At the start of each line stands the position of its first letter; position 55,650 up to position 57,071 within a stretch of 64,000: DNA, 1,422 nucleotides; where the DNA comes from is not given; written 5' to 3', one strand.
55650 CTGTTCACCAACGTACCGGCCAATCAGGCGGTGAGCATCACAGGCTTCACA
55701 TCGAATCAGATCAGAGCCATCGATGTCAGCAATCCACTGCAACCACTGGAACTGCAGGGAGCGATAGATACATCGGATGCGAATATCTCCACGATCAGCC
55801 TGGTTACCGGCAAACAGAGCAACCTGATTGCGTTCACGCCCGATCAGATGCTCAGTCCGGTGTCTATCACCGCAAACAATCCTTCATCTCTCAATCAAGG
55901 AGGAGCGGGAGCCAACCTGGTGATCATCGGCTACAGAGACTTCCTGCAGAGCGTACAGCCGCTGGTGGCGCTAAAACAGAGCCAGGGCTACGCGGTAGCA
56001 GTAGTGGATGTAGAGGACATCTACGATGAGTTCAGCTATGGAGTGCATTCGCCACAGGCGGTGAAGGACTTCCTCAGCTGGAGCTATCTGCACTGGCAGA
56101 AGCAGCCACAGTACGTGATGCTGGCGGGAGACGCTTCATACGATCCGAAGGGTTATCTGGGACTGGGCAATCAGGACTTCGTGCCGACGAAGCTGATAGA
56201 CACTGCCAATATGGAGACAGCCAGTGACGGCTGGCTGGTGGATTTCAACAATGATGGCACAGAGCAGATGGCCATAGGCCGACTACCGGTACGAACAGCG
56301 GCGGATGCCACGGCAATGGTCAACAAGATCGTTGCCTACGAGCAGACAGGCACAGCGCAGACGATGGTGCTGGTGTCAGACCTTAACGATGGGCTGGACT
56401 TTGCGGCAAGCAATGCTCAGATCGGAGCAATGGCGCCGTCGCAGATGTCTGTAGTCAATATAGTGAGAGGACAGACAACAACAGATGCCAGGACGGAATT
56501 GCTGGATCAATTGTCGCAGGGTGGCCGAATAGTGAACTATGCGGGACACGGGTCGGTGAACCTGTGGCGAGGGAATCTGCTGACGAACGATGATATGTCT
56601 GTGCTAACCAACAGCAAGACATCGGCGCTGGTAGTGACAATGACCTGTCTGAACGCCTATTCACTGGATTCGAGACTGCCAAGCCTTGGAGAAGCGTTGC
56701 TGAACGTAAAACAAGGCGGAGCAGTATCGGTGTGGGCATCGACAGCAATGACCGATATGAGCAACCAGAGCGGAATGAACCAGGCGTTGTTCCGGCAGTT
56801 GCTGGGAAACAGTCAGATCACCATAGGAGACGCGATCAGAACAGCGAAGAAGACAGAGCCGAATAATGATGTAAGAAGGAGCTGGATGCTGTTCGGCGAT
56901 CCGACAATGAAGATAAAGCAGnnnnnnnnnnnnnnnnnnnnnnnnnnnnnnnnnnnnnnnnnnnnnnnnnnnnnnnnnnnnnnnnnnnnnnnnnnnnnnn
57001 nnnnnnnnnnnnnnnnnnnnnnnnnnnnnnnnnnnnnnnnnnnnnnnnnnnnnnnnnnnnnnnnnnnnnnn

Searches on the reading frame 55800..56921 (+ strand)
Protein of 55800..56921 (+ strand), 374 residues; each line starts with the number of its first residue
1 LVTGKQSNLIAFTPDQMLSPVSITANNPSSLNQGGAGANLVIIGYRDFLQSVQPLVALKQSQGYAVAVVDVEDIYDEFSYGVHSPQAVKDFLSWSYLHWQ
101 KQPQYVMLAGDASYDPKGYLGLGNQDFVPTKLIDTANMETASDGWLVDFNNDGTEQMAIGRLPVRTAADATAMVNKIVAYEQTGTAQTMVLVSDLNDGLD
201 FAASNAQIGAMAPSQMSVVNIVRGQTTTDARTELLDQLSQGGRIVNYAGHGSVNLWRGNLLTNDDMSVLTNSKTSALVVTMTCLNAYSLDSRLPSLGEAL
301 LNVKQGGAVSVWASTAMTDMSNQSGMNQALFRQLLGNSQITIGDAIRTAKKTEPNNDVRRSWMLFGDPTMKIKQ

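Call 79: search_solved_structures(query=window:55800-56921:+, max_evalue=0.001, show_alignments=2)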
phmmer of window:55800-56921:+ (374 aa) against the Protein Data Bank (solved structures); distinct sequences matched with E-value up to 0.001: 5.
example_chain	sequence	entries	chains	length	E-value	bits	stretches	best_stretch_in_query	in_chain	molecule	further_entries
6za2_A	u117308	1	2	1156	9.4e-14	54.4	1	33-372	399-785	Por secretion system protein porU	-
1cvr_A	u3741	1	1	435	1.8e-09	40.4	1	123-372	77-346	GINGIPAIN R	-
4ief_B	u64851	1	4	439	4.2e-09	39.2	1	122-372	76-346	Gingipain R2 Mature Domain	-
4tkx_L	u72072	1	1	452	1e-06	31.3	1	151-313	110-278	Lys-gingipain W83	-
4rbm_A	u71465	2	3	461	1.1e-06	31.3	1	151-313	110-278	Lys-gingipain W83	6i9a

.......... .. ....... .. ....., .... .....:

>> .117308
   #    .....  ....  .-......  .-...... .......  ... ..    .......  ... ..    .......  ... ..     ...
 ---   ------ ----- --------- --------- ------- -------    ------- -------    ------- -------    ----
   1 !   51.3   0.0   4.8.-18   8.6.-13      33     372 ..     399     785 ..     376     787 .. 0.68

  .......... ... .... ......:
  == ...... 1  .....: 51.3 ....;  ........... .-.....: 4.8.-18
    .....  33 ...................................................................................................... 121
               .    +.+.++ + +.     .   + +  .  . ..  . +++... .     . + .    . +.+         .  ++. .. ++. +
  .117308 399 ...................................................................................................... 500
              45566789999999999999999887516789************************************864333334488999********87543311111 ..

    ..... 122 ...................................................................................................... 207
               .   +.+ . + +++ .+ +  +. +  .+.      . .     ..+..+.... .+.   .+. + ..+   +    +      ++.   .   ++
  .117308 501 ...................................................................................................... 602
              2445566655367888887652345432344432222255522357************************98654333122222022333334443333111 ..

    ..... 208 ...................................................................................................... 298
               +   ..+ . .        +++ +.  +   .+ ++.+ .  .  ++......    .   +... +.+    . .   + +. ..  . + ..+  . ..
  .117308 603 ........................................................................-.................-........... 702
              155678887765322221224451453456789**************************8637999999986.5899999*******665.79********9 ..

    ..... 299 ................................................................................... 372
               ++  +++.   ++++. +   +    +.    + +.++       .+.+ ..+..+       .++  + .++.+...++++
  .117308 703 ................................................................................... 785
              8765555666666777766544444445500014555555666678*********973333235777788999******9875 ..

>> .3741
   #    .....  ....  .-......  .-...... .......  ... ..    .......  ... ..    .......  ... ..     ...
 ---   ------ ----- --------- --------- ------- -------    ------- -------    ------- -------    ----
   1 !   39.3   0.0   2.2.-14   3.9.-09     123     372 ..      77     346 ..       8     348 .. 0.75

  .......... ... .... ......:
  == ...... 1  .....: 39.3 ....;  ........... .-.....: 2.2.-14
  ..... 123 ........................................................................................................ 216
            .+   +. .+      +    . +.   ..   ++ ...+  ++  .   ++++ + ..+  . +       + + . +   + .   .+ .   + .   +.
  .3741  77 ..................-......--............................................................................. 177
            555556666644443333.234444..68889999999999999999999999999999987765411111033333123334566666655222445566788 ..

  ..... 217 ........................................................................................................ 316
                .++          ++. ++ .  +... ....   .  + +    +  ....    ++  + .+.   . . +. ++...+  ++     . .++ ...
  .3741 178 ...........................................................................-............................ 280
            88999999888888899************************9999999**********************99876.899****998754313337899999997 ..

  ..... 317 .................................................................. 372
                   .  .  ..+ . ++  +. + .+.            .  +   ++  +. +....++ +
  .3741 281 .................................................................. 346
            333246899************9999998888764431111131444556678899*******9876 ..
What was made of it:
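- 47163..56924 (+): upstream partner gene: 3,253-aa surface protein (FG-GAP, 9x DUF7933, DUF11) ending in a PorU-like Peptidase_C25 domain. The GHG histidine and the cysteine align with those of gingipain R (call 79).
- The C25 domain keeps the aligned catalytic His and Cys and is closest to PorU (call 79).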

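Call 82: search_protein_families(library=padloc, proteins=[window:55800-56921:+], max_evalue=0.01)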
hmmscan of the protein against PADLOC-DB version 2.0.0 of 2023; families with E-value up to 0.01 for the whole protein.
window:55800-56921:+ (374 aa): 0 families
